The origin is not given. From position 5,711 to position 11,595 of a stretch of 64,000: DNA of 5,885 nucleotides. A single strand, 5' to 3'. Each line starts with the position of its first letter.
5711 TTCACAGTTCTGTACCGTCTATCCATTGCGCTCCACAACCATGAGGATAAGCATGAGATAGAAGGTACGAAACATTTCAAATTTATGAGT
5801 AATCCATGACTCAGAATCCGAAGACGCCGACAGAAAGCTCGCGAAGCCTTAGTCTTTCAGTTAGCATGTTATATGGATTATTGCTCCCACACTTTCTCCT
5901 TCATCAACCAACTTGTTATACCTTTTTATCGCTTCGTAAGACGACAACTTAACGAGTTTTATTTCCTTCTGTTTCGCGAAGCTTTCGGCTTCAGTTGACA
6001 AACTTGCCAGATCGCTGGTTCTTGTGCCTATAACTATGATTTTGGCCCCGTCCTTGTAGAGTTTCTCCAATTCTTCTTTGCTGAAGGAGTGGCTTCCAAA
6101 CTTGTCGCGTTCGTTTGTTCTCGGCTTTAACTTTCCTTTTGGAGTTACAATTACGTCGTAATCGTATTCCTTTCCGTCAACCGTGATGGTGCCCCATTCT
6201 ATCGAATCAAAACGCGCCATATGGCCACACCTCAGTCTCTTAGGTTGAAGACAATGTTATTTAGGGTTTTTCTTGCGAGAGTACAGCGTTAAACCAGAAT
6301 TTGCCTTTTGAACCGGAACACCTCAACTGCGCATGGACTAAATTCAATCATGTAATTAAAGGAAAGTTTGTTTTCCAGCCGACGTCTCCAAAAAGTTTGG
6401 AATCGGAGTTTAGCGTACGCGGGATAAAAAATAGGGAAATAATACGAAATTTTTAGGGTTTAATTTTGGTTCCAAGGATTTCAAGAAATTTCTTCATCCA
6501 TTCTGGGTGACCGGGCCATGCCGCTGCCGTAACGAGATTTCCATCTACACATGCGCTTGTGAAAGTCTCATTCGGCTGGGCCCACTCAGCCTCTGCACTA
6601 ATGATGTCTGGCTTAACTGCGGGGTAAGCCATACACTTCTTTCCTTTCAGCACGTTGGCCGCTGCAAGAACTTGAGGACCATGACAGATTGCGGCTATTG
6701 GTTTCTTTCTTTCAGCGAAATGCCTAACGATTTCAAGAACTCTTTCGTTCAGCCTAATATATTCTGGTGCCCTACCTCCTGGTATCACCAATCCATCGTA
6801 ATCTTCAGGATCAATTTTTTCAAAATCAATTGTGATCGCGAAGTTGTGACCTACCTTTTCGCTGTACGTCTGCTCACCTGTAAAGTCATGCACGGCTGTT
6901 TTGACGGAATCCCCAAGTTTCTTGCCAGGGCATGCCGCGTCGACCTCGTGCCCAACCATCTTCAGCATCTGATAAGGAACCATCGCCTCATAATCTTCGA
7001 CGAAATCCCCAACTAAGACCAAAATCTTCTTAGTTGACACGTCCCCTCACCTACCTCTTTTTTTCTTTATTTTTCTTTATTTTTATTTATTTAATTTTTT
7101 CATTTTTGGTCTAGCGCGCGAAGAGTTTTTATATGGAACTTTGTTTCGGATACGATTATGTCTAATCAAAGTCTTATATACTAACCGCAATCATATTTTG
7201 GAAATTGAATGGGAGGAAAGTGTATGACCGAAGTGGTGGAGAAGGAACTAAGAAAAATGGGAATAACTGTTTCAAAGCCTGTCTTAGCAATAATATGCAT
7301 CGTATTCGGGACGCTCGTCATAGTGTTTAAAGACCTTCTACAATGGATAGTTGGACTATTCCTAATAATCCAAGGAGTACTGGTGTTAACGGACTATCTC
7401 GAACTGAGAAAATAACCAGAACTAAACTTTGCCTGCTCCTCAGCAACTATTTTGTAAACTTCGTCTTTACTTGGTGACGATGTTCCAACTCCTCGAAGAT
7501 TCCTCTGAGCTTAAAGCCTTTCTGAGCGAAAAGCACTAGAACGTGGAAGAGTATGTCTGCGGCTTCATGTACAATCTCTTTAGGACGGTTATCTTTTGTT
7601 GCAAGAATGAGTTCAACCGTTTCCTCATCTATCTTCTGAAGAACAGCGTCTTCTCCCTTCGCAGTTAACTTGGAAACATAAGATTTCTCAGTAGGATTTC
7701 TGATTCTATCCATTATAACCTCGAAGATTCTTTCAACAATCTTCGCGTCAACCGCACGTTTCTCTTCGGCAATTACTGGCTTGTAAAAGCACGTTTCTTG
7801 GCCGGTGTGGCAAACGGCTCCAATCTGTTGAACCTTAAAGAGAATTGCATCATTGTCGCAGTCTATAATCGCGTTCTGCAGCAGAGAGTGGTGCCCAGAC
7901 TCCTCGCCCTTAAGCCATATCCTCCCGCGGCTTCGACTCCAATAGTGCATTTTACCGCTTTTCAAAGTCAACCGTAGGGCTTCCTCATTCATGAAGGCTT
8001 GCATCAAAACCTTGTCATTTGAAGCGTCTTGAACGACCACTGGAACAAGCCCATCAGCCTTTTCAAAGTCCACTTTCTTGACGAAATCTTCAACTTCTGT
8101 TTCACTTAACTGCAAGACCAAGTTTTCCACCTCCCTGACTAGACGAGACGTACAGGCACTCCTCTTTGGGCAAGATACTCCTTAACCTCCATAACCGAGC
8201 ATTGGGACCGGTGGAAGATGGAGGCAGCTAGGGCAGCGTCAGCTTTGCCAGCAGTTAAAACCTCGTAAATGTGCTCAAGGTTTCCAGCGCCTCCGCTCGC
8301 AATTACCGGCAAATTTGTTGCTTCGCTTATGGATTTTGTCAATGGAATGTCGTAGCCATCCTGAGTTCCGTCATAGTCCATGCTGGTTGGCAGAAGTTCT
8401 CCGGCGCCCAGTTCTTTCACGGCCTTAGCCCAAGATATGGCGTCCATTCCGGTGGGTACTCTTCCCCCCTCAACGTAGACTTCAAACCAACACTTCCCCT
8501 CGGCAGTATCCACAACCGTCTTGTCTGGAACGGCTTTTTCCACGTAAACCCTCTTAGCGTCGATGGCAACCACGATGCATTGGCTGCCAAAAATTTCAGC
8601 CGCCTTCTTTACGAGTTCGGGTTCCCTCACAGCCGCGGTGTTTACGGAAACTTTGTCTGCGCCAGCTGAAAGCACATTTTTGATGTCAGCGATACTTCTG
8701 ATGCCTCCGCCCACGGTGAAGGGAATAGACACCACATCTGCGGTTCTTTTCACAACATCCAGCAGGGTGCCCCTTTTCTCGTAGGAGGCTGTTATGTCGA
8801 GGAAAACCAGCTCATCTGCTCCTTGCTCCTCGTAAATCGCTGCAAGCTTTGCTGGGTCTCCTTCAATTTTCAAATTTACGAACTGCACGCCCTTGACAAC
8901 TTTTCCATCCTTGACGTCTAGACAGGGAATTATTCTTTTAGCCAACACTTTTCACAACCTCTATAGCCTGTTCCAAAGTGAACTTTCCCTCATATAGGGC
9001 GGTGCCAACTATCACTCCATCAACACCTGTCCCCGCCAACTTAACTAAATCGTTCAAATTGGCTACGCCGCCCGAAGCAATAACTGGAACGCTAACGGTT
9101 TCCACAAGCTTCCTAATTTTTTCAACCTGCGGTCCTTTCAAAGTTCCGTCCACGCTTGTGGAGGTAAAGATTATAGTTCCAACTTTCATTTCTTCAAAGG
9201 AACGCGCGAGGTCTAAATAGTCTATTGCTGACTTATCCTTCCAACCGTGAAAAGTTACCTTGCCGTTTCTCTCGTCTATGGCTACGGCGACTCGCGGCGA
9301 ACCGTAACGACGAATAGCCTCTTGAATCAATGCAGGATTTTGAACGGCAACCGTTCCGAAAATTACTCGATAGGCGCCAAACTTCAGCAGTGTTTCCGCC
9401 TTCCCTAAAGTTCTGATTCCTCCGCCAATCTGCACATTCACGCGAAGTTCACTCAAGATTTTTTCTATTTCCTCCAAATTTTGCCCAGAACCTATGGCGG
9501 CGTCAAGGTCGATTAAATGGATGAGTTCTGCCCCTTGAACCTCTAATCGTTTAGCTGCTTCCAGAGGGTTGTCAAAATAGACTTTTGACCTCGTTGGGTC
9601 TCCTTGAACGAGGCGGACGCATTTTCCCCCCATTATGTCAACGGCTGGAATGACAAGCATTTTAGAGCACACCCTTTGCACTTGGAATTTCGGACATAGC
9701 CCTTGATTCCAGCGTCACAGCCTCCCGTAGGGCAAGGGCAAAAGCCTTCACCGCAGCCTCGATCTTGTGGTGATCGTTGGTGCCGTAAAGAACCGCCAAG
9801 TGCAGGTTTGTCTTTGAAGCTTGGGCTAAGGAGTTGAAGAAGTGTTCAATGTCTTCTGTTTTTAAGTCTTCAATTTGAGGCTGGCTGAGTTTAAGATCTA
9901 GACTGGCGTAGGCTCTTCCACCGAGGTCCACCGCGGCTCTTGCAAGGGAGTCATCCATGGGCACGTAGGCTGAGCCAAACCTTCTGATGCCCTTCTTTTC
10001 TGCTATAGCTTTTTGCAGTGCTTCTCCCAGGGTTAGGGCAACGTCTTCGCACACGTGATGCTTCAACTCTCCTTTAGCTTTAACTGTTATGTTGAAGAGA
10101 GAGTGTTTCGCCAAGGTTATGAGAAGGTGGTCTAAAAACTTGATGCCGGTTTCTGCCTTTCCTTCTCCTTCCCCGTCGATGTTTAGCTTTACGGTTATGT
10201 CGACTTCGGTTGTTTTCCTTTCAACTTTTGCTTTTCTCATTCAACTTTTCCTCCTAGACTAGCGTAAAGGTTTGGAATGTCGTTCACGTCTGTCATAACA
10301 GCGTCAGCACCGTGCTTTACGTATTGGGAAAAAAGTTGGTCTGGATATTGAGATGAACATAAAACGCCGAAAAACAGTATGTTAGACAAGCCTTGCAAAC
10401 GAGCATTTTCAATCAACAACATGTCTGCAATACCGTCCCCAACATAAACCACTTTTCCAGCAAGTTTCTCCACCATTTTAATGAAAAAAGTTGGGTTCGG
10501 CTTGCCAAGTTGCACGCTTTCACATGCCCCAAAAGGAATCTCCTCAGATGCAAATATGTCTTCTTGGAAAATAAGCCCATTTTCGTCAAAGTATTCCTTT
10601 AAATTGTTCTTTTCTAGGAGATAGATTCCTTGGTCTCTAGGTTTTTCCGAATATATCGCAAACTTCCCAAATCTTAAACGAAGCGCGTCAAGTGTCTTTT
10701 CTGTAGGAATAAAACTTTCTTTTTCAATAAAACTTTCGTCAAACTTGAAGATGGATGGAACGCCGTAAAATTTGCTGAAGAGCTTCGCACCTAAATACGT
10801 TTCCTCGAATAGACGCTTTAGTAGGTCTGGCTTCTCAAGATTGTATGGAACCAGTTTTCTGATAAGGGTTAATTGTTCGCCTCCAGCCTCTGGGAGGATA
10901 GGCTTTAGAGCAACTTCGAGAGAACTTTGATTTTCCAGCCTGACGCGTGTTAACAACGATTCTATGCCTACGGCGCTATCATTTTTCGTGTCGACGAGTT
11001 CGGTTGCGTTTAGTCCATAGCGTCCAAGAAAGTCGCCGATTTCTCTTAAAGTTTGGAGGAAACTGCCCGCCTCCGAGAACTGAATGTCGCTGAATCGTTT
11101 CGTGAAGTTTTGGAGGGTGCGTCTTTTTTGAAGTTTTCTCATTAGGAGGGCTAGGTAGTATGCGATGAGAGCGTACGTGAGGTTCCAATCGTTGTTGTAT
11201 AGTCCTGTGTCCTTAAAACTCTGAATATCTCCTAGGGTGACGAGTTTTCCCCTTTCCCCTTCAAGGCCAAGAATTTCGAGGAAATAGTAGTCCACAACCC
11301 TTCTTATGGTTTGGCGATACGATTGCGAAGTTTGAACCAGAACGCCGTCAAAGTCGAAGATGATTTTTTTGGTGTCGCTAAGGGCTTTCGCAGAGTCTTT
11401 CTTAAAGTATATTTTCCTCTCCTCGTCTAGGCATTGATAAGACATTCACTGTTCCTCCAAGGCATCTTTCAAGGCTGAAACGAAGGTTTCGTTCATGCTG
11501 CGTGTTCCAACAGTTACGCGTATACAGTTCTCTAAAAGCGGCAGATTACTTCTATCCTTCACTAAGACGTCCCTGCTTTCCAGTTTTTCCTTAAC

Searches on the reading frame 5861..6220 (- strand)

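Call 9: search_protein_families(library=pfam, proteins=[window:5861-6220:-])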
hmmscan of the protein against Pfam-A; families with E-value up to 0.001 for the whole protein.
window:5861-6220:- (119 aa): 1 family
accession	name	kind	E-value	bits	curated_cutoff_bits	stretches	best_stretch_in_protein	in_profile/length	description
PF04430.19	DUF498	-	2.6e-16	60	33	1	5-116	2-109/109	Protein of unknown function (DUF498/DUF598)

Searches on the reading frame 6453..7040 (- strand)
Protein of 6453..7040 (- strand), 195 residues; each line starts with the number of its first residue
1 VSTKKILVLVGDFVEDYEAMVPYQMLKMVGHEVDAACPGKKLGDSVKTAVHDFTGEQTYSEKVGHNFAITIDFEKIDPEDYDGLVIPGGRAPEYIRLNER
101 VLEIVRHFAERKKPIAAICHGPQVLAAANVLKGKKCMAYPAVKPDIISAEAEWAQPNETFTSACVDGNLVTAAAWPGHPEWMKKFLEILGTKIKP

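Call 9: search_protein_families(library=pfam, proteins=[window:6453-7040:-])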
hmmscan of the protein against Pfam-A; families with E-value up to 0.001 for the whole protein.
window:6453-7040:- (195 aa): 2 families
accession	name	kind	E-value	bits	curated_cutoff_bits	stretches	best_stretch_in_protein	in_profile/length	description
PF01965.30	DJ-1_PfpI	-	3.4e-48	164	26.6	1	4-187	1-164/165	DJ-1/PfpI family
PF00117.34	GATase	-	3e-06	27.5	22.8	1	44-129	7-89/190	Glutamine amidotransferase class-I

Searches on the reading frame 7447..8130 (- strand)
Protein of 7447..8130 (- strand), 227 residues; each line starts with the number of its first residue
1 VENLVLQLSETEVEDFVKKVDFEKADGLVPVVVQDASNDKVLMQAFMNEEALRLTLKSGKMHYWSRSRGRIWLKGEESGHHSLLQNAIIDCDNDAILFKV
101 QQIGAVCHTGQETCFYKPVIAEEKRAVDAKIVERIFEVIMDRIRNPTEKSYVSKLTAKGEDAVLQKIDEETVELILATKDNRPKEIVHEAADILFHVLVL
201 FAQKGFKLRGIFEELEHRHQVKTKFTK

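Call 9: search_protein_families(library=pfam, proteins=[window:7447-8130:-])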
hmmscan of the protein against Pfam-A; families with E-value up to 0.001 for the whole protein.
window:7447-8130:- (227 aa): 3 families
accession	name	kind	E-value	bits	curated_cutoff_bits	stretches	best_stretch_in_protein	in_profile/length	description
PF01502.23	PRA-CH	-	6e-32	109.8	27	1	43-116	1-74/74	Phosphoribosyl-AMP cyclohydrolase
PF01503.22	PRA-PH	-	5.5e-20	72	21.3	1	136-219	5-86/86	Phosphoribosyl-ATP pyrophosphohydrolase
PF03819.22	MazG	-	6.4e-06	26.8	22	1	160-214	3-61/74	MazG nucleotide pyrophosphohydrolase domain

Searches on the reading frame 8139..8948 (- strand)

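Call 9: search_protein_families(library=pfam, proteins=[window:8139-8948:-])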
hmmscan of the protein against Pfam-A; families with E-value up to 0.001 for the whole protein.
window:8139-8948:- (269 aa): 7 families
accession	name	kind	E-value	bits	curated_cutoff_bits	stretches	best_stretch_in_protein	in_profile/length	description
PF00977.27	His_biosynth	-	3.3e-84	282.3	23.6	1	5-249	1-226/228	Histidine biosynthesis protein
PF03060.21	NMO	-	8.5e-11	42.2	28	1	56-105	176-224/331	Nitronate monooxygenase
PF02581.23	TMP-TENI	-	7.7e-07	29.1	27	0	37-105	109-179/180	Thiamine monophosphate synthase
PF05690.20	ThiG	-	8e-06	25.8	23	0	69-117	170-218/247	Thiazole biosynthesis protein ThiG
PF04309.18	G3P_antiterm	-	3.3e-05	23.8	27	0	61-104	126-169/173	Glycerol-3-phosphate responsive antiterminator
PF01207.24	Dus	-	4.3e-05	23.2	20.4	1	61-116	171-227/311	Dihydrouridine synthase (Dus)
PF01180.27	DHO_dh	-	0.0008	19.1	27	0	63-115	227-282/291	Dihydroorotate dehydrogenase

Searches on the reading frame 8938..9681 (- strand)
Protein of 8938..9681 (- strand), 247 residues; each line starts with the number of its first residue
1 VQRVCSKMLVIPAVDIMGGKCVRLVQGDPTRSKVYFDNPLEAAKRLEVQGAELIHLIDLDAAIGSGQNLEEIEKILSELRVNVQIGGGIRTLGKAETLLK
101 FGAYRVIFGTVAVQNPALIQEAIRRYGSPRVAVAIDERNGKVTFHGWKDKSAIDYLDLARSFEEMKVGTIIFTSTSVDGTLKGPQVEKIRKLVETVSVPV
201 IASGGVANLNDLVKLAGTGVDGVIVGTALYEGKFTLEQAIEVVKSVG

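Call 67: search_protein_families(library=pfam, max_evalue=0.00001, proteins=[window:8938-9681:-])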
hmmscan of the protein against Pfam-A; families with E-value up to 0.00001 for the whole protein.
window:8938-9681:- (247 aa): 3 families
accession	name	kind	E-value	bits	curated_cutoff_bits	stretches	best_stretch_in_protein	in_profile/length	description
PF00977.27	His_biosynth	-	1.7e-79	266.9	23.6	1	10-235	2-228/228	Histidine biosynthesis protein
PF01207.24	Dus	-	1.5e-10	41.1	20.4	0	186-231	173-219/311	Dihydrouridine synthase (Dus)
PF05690.20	ThiG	-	2.4e-10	40.6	23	0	158-233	136-211/247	Thiazole biosynthesis protein ThiG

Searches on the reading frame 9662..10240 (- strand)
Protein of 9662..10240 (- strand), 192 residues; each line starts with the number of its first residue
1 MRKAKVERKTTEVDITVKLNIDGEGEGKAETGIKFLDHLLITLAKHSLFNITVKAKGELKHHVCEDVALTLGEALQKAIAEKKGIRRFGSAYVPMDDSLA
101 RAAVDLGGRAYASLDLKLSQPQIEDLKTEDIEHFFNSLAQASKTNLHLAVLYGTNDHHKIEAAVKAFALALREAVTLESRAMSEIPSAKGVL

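Call 67: search_protein_families(library=pfam, max_evalue=0.00001, proteins=[window:9662-10240:-])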
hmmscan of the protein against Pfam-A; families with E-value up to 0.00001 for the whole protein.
window:9662-10240:- (192 aa): 1 family
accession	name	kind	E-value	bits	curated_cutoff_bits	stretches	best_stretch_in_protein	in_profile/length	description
PF00475.24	IGPD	-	1.4e-55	187.8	27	1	31-171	1-144/144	Imidazoleglycerol-phosphate dehydratase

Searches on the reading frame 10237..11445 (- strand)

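Call 67: search_protein_families(library=pfam, max_evalue=0.00001, proteins=[window:10237-11445:-])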
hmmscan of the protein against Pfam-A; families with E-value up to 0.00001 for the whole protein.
window:10237-11445:- (402 aa): 2 families
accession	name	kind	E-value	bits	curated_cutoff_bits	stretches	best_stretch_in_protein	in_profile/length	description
PF00702.32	Hydrolase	-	9e-11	43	26.4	1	28-348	4-190/191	haloacid dehalogenase-like hydrolase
PF13419.12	HAD_2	-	2.8e-10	41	23.8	0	28-93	1-61/178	Haloacid dehalogenase-like hydrolase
